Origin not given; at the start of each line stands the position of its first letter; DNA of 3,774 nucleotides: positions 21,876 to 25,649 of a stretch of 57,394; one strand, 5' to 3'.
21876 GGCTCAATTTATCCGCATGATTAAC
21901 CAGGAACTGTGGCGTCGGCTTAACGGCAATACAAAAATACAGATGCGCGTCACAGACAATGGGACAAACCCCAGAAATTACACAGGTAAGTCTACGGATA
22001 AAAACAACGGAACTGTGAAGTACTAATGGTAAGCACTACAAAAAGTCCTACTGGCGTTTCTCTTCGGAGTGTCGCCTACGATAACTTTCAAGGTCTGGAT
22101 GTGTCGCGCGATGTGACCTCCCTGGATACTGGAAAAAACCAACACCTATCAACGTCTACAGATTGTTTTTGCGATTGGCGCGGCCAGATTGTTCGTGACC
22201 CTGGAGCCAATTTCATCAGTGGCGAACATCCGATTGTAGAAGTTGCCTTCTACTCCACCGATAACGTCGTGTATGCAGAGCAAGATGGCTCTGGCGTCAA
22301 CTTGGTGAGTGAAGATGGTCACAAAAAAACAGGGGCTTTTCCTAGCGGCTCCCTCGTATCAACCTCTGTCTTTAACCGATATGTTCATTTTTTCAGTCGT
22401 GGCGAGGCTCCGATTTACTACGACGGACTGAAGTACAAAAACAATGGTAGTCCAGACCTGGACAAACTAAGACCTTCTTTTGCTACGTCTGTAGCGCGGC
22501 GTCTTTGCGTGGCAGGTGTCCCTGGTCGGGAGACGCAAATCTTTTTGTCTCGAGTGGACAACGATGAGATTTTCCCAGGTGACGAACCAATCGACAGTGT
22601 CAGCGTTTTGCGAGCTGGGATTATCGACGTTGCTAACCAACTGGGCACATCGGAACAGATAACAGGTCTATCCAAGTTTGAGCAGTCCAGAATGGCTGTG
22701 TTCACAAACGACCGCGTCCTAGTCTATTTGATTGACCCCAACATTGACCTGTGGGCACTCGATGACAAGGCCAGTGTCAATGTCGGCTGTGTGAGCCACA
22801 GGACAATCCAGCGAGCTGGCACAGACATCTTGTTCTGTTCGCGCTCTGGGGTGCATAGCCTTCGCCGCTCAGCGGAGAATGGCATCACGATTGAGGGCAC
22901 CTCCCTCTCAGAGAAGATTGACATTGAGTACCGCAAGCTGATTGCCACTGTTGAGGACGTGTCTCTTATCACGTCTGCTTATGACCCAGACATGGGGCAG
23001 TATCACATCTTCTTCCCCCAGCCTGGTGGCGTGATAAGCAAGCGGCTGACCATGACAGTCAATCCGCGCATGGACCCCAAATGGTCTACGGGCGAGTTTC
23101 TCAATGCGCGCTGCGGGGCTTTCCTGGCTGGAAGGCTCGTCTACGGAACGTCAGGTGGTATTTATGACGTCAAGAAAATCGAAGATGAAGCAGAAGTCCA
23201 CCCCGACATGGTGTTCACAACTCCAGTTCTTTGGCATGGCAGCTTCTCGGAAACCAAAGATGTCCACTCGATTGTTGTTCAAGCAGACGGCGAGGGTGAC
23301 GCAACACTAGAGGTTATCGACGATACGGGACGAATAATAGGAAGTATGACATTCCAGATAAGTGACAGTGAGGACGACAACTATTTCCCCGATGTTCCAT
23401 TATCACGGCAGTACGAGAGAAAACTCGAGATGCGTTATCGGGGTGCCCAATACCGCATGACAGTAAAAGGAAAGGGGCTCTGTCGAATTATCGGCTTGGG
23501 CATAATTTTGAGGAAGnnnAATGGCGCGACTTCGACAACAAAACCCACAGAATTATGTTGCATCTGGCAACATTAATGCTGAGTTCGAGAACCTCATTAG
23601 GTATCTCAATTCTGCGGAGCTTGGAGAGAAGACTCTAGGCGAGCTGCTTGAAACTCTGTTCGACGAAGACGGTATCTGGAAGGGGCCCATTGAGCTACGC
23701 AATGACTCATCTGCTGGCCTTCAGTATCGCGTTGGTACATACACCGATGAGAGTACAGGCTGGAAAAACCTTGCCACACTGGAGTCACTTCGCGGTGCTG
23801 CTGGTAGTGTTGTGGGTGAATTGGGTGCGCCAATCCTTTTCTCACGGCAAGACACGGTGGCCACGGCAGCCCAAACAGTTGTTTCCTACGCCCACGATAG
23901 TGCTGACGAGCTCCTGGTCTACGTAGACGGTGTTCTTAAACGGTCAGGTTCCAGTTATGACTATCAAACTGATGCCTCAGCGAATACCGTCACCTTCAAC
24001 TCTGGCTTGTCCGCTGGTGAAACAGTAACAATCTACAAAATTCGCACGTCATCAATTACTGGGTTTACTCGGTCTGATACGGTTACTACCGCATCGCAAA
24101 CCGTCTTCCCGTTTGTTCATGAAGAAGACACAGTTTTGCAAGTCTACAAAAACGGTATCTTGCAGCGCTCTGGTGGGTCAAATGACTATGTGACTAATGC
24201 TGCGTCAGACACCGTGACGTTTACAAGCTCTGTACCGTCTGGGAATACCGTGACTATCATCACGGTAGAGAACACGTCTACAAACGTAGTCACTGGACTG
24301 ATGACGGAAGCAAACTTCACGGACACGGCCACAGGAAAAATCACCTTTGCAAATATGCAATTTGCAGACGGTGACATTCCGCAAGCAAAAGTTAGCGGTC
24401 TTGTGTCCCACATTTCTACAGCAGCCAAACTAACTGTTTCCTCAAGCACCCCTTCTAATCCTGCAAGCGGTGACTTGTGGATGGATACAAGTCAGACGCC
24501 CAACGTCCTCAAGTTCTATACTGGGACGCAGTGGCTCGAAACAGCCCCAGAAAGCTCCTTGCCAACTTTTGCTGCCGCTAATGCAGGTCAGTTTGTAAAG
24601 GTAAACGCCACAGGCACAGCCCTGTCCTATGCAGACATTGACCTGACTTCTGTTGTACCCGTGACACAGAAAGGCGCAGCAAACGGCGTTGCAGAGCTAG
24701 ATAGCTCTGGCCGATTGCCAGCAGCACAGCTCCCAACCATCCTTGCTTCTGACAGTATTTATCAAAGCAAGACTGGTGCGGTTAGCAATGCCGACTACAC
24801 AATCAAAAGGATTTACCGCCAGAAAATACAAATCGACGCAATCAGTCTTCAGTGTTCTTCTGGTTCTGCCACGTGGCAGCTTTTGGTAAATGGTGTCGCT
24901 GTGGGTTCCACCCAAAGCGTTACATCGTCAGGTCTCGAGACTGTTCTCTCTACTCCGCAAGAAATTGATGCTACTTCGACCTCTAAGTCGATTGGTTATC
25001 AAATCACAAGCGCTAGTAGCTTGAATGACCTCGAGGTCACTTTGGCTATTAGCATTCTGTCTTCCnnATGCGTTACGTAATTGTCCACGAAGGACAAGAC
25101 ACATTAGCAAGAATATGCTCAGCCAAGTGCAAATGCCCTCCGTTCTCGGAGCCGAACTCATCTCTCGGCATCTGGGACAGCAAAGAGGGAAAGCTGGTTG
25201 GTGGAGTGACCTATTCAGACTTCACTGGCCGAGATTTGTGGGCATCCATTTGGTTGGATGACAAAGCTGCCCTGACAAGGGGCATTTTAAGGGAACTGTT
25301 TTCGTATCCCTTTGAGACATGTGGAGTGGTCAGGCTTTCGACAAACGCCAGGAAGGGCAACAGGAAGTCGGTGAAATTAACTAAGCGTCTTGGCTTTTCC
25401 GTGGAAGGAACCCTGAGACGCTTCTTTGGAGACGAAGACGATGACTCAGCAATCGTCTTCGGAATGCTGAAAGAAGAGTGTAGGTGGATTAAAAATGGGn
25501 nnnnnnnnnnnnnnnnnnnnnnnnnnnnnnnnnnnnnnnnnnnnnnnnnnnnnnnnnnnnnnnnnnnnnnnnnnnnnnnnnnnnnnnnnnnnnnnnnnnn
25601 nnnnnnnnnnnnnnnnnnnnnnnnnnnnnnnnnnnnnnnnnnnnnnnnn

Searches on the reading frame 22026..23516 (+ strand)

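Call 12: search_protein_families(library=phrogs, proteins=[window:22026-23516:+], max_evalue=0.001)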
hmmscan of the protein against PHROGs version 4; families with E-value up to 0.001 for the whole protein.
window:22026-23516:+ (497 aa): 1 family
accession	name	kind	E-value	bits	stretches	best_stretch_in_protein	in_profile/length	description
phrog_5107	-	lysis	3e-09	36.8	1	216-411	232-428/533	amidase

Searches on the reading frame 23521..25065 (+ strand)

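Call 12: search_protein_families(library=phrogs, proteins=[window:23521-25065:+], max_evalue=0.001)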
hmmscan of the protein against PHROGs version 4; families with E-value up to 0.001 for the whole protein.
window:23521-25065:+ (515 aa): 3 families
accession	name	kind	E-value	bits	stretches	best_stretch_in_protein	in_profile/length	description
phrog_1446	-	tail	4.3e-09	37.2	1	370-469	66-162/251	minor tail protein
phrog_1786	-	head and packaging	1.6e-05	24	1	303-344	386-428/1246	minor head protein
phrog_7389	-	tail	7e-05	22.5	1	363-410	418-465/732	tail fiber protein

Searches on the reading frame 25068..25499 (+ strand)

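Call 12: search_protein_families(library=phrogs, proteins=[window:25068-25499:+], max_evalue=0.001)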
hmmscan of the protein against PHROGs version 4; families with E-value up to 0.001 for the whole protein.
window:25068-25499:+ (144 aa): 2 families
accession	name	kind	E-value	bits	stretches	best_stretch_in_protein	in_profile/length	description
phrog_4470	-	moron, auxiliary metabolic gene and host takeover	2e-28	100.2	1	3-143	4-137/146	acyl-CoA N-acyltransferase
phrog_1249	-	other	4.4e-06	27.5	1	75-139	112-178/180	acetyltransferase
